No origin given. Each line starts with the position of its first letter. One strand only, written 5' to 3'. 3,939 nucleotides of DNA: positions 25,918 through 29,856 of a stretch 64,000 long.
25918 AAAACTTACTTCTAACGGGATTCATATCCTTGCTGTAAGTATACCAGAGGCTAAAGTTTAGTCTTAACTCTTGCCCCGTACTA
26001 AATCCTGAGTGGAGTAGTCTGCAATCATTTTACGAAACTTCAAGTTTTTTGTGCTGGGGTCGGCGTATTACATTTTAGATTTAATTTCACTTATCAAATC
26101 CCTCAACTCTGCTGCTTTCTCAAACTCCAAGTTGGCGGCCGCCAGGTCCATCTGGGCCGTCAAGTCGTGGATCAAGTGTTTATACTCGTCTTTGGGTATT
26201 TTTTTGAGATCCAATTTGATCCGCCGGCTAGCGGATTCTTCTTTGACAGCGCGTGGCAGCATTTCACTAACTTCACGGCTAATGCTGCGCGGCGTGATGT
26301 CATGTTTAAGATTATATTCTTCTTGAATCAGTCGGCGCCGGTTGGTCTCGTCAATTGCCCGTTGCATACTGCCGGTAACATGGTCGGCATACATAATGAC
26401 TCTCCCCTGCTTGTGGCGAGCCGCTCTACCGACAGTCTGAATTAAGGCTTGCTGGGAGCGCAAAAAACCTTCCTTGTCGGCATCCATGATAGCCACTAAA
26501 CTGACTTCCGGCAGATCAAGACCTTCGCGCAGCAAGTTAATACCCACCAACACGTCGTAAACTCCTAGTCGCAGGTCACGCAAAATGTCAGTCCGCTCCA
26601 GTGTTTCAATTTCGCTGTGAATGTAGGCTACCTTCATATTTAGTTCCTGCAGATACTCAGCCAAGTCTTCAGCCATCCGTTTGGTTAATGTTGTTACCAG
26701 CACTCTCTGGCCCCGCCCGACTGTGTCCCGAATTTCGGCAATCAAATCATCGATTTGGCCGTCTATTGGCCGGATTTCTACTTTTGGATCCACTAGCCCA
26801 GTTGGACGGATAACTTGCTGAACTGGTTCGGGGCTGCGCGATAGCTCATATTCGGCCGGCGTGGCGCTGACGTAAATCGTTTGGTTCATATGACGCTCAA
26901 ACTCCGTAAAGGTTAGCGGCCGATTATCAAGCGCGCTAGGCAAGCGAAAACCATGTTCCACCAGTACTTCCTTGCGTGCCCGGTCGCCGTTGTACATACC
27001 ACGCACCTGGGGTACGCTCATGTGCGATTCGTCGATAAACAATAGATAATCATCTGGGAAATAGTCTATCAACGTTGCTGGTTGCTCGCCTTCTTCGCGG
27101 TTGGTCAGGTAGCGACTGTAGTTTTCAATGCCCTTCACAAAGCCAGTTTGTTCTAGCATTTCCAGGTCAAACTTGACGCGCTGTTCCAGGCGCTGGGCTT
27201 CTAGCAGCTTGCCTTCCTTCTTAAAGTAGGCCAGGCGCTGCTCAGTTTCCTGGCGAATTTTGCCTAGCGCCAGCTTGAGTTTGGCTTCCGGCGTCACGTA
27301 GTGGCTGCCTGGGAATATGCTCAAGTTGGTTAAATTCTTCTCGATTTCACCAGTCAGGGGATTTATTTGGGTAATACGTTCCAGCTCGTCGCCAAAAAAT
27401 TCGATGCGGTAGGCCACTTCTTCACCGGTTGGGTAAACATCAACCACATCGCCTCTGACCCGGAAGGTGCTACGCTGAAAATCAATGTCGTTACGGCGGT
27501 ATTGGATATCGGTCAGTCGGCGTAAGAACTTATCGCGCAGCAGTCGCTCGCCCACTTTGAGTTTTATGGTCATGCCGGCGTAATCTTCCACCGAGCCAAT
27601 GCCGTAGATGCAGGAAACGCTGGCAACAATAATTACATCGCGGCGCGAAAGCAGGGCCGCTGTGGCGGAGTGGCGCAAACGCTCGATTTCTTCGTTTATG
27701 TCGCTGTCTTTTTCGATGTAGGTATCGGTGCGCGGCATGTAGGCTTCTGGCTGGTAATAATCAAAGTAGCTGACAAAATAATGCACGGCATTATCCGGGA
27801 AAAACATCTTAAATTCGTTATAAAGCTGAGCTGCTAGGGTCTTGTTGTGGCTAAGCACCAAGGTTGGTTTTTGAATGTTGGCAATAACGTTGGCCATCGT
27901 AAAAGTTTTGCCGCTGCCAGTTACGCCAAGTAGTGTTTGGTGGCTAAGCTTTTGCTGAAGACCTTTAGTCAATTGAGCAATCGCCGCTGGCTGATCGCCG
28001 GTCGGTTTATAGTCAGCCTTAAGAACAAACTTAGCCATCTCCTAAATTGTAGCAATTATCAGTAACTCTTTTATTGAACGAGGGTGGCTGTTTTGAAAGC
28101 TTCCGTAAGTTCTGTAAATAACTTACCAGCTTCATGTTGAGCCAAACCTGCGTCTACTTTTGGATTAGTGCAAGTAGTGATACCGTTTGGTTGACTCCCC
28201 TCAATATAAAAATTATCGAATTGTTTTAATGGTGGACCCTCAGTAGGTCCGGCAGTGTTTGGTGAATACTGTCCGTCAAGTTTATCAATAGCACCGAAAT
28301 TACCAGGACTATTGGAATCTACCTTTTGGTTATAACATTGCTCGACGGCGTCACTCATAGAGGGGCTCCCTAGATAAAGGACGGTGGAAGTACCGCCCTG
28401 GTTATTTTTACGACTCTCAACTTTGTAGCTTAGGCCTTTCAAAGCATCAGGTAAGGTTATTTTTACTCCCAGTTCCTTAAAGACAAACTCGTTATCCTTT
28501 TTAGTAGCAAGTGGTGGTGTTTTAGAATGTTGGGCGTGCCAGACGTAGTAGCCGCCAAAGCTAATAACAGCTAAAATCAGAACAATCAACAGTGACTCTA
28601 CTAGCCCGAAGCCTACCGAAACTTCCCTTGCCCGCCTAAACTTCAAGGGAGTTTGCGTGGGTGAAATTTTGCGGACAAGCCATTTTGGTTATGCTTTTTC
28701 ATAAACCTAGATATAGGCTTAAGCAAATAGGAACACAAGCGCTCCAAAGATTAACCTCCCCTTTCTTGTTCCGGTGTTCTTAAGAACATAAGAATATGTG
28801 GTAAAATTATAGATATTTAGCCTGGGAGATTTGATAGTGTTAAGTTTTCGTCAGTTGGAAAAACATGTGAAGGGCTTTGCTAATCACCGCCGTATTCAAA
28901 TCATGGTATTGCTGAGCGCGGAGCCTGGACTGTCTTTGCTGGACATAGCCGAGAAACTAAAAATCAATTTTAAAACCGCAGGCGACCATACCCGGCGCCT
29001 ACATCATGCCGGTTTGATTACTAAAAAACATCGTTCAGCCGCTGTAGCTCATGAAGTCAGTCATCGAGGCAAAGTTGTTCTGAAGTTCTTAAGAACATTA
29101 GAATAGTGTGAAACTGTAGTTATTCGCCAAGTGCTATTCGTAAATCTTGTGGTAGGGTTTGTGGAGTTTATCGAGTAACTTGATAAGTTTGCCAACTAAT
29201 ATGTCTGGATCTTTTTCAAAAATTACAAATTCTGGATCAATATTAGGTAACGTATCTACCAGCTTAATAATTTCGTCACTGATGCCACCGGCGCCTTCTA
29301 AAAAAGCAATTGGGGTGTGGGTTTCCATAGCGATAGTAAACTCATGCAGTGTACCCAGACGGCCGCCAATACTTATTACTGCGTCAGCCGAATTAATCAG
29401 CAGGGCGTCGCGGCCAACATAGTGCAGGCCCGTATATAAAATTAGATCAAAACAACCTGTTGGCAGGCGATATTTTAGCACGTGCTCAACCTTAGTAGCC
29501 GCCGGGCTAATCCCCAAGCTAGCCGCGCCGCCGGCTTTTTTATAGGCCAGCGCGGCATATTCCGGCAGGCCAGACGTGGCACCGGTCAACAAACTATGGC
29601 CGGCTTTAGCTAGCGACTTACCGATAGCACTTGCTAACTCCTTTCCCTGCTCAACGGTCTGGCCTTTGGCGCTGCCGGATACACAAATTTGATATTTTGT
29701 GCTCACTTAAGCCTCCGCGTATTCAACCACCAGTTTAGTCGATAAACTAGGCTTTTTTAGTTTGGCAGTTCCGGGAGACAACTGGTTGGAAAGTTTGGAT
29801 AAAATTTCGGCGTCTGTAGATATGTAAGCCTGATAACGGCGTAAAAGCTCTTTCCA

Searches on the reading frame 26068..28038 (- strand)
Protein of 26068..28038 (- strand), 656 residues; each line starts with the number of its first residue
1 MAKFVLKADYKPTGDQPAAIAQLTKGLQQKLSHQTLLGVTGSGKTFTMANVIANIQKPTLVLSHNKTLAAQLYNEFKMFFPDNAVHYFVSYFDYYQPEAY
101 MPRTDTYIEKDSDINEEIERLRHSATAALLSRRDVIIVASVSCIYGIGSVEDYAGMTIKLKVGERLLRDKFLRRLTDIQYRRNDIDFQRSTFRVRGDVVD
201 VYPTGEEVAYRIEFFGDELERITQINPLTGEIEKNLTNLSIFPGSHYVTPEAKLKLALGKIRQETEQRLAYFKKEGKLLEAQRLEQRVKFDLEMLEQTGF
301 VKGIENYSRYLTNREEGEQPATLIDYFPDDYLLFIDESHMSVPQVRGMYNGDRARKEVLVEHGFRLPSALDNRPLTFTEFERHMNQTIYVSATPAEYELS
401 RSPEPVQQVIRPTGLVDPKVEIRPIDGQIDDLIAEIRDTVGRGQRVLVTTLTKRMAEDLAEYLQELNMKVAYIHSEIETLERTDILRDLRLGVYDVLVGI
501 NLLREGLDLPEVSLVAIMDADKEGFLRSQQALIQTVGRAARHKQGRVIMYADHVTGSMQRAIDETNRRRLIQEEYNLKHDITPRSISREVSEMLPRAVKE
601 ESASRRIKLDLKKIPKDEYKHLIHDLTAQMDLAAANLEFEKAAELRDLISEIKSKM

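Call 84: search_protein_families(library=pfam, proteins=[window:26068-28038:-], max_evalue=1e-8)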
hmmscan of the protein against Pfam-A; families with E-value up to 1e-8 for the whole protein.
window:26068-28038:- (656 aa): 5 families
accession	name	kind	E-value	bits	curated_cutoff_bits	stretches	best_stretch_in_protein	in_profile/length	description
PF17757.6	UvrB_inter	-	2.4e-32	111.3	22.9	1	158-247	1-91/91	UvrB interaction domain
PF12344.14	UvrB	-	4.1e-22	78.2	27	1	549-590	1-42/43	Ultra-violet resistance protein B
PF00271.37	Helicase_C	-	8.9e-21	74.7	23.5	1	430-542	4-109/110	Helicase conserved C-terminal domain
PF04851.21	ResIII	-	1.1e-11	45.4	22.5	1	11-84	3-81/164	Type III restriction enzyme, res subunit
PF02151.25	UVR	-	2e-10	40.5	21.5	1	622-654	3-35/36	UvrB/uvrC motif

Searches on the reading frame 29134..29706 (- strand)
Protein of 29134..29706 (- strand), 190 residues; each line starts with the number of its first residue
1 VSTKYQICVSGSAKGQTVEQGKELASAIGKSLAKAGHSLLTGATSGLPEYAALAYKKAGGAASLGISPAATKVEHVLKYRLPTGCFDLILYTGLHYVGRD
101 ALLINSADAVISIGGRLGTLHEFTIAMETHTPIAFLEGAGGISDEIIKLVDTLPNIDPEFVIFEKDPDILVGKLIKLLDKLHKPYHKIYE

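Call 84: search_protein_families(library=pfam, proteins=[window:29134-29706:-], max_evalue=1e-8)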
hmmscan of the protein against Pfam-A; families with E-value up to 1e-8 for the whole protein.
window:29134-29706:- (190 aa): 1 family
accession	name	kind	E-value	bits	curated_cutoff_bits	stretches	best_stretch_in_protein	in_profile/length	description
PF18306.6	LDcluster4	-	1.3e-28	100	26.3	1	4-146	1-130/151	SLOG cluster4 family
